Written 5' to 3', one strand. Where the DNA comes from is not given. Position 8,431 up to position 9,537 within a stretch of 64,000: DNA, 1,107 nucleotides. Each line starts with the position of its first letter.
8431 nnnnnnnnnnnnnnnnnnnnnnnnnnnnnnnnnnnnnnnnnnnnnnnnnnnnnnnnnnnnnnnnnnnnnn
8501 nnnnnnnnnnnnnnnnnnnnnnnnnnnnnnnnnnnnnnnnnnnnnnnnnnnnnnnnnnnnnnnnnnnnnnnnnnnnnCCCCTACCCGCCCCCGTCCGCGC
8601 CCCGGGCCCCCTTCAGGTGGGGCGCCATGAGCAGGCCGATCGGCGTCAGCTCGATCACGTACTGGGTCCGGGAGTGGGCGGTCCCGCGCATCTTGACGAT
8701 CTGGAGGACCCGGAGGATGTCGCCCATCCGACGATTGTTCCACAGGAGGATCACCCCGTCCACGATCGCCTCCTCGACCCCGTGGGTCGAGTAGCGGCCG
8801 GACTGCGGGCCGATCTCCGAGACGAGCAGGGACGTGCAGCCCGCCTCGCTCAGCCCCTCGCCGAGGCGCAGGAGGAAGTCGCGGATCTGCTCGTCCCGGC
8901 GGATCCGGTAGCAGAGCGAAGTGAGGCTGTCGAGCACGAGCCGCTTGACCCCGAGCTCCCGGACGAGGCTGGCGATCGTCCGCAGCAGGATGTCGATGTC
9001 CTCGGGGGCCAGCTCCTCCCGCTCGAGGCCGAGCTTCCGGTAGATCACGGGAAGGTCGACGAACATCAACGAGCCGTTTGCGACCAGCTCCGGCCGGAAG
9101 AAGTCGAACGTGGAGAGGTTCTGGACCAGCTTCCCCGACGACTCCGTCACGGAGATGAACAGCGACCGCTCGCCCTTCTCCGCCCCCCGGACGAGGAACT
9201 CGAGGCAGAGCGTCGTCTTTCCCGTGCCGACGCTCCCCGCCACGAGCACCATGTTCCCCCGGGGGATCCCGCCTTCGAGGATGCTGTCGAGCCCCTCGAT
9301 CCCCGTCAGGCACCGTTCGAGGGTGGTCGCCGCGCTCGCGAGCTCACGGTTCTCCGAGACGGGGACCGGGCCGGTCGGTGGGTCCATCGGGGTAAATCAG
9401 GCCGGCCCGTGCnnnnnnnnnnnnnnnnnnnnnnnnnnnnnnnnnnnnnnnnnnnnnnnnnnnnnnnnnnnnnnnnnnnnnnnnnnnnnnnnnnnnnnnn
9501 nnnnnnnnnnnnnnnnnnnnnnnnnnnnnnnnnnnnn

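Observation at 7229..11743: Operon of a HerA/DUF87-like ATPase followed by three tandem KaiC/RadB-like proteins, two with destroyed P-loops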

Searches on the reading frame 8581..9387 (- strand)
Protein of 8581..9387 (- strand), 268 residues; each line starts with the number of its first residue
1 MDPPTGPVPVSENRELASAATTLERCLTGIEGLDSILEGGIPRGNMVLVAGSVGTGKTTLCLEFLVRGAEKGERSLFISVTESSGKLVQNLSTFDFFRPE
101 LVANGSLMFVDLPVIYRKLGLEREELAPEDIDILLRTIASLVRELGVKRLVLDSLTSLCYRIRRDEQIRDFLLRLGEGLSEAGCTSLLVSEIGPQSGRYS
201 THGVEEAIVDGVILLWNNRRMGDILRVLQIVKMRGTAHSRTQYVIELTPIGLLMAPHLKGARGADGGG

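Call 3: search_protein_families(library=pfam, proteins=[window:8581-9387:-], max_evalue=0.1)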
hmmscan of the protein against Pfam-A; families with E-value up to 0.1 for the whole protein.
window:8581-9387:- (268 aa): 15 families
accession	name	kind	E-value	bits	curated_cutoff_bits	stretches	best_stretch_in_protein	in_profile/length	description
PF06745.19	ATPase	-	5.3e-57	193.3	26.6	1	28-253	3-225/231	KaiC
PF13481.12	AAA_25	-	1.2e-07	32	27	1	18-189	7-187/195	AAA domain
PF00154.27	RecA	-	1.6e-05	24.9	27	1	21-81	28-89/262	recA bacterial DNA recombination protein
PF03796.21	DnaB_C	-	0.00016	21.6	27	1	28-91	4-67/255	DnaB-like helicase C terminal domain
PF13191.12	AAA_16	-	0.00018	22.4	32.6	1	35-156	14-142/167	AAA ATPase domain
PF13401.12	AAA_22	-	0.00082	20.1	27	1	45-171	6-104/130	AAA domain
PF08423.17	Rad51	-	0.0018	18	22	1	26-156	8-131/244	Rad51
PF13479.12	AAA_24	-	0.0032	17.8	27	1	44-159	2-77/195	AAA domain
PF05625.17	PAXNEB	-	0.0057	16.2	28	1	28-91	21-85/366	PAXNEB protein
PF20720.3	nSTAND3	-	0.034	14.3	27.2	1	45-79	18-52/155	Novel STAND NTPase 3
PF01656.29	CbiA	-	0.047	14.1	25.4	1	48-163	3-84/125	CobQ/CobB/MinD/ParA nucleotide binding domain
PF01637.24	ATPase_2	-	0.05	13.9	33.2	1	34-84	12-60/225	ATPase domain predominantly from Archaea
PF25199.1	nSTAND_NTPase5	-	0.072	13.3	34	0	43-78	40-76/145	Novel STAND NTPase 5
PF07088.17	GvpD_P-loop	-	0.077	13.3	24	0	44-79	10-44/189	GvpD gas vesicle protein, P-loop domain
PF12775.13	AAA_7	-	0.077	13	25.8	0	40-80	29-69/181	P-loop containing dynein motor region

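Call 4: search_protein_families(library=ncbifam, proteins=[window:8581-9387:-], max_evalue=0.1)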
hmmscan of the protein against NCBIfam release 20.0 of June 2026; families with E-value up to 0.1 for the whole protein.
window:8581-9387:- (268 aa): 28 families (the best 25 are shown)
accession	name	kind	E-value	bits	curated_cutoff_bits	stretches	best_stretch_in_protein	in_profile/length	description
NF006799.0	PRK09302.1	equivalog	1.9e-45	155.4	408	1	20-252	7-236/515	circadian clock protein KaiC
TIGR03880.1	KaiC_arch_3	hypoth_equivalog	1.2e-37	129.7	249.45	1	29-251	1-214/224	KaiC domain-containing protein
TIGR03877.1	thermo_KaiC_1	hypoth_equivalog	1.6e-35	122.8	307.25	1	24-256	2-234/238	KaiC domain-containing protein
TIGR03881.1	KaiC_arch_4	hypoth_equivalog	1e-30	107.1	247.8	1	24-249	1-222/231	KaiC domain-containing protein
TIGR02655.1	circ_KaiC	equivalog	1.2e-27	96.7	546.25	1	26-256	3-230/484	circadian clock protein KaiC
TIGR03878.1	thermo_KaiC_2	hypoth_equivalog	3.5e-13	49.5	232.2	1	39-253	31-252/259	KaiC domain-containing protein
NF004723.0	PRK06067.1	subfamily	8.8e-13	48.3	194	1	27-241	17-220/243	flagellar accessory protein FlaH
NF052589.1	ArlH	equivalog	7.2e-10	39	215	1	32-236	8-203/229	archaellum protein ArlH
TIGR00416.1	sms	equivalog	3.2e-09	36.1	403.05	1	23-99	73-149/454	DNA repair protein RadA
TIGR02237.1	recomb_radB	equivalog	1.2e-07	31.8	172.4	1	33-177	1-127/210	DNA repair and recombination protein RadB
NF006320.0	PRK08533.1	equivalog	5.9e-07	29.3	215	1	33-175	13-146/230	flagellar accessory protein FlaH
TIGR03600.1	phage_DnaB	exception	1.1e-06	27.9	498.65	1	26-90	177-241/421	phage replicative helicase, DnaB family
NF004629.0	PRK05973.1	equivalog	1.5e-06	27.4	156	1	41-95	61-115/237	DNA helicase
NF006861.0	PRK09361.1-1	equivalog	2e-06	27.5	278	1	27-92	6-71/235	DNA repair and recombination protein RadB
NF003301.0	PRK04301.1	equivalog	4.1e-06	26.2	259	1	15-157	72-208/316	DNA repair and recombination protein RadA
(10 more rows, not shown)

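Call 5: search_protein_families(library=padloc, proteins=[window:8581-9387:-], max_evalue=0.01)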
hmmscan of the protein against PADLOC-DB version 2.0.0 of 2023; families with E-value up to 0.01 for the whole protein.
window:8581-9387:- (268 aa): 1 family
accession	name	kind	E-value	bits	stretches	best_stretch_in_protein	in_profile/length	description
PDLC04140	mad8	-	8.1e-06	23.6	1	41-82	24-67/314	mads_8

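Call 30: search_solved_structures(query=window:8581-9387:-, max_evalue=0.00001)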
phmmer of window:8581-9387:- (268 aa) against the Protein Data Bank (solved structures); distinct sequences matched with E-value up to 0.00001: 47.
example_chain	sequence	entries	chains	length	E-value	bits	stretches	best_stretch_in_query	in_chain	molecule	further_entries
8zn5_B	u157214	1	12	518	2.3e-54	187.8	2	20-250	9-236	KaiC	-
8zn6_F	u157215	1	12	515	1.1e-44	156.1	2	20-256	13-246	KaiC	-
5jwq_A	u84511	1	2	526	1.9e-43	152.1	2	18-247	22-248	Circadian clock protein kinase KaiC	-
8fwi_A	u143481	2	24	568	8.7e-43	149.9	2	25-252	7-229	Circadian clock protein KaiC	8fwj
7dy1_A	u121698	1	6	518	9.2e-43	149.8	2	19-247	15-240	Circadian clock protein kinase KaiC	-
4o0m_A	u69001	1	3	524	9.6e-43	149.8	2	19-247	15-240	Circadian clock protein kinase KaiC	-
8db3_A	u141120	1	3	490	3.7e-42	147.9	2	26-252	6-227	Circadian clock protein KaiC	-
7s65_A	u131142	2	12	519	3.7e-42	147.9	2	23-256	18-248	Circadian clock protein kinase KaiC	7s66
8dba_A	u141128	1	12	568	5.5e-42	147.3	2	25-252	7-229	Circadian clock protein KaiC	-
9ofh_A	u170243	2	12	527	1.5e-41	145.8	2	23-256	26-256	Circadian clock oscillator protein KaiC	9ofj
3s1a_A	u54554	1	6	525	1.7e-41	145.7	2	23-256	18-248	Circadian clock protein kinase kaiC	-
3jzm_A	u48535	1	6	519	1.7e-41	145.7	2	23-256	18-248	Circadian clock protein kinase kaiC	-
7dye_A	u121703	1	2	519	2e-41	145.5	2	23-256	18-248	Circadian clock protein kinase KaiC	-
7x1z_A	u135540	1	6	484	2.1e-41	145.4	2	25-256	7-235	Circadian clock oscillator protein KaiC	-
7x1y_A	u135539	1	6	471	2.4e-41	145.2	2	25-256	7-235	Circadian clock oscillator protein KaiC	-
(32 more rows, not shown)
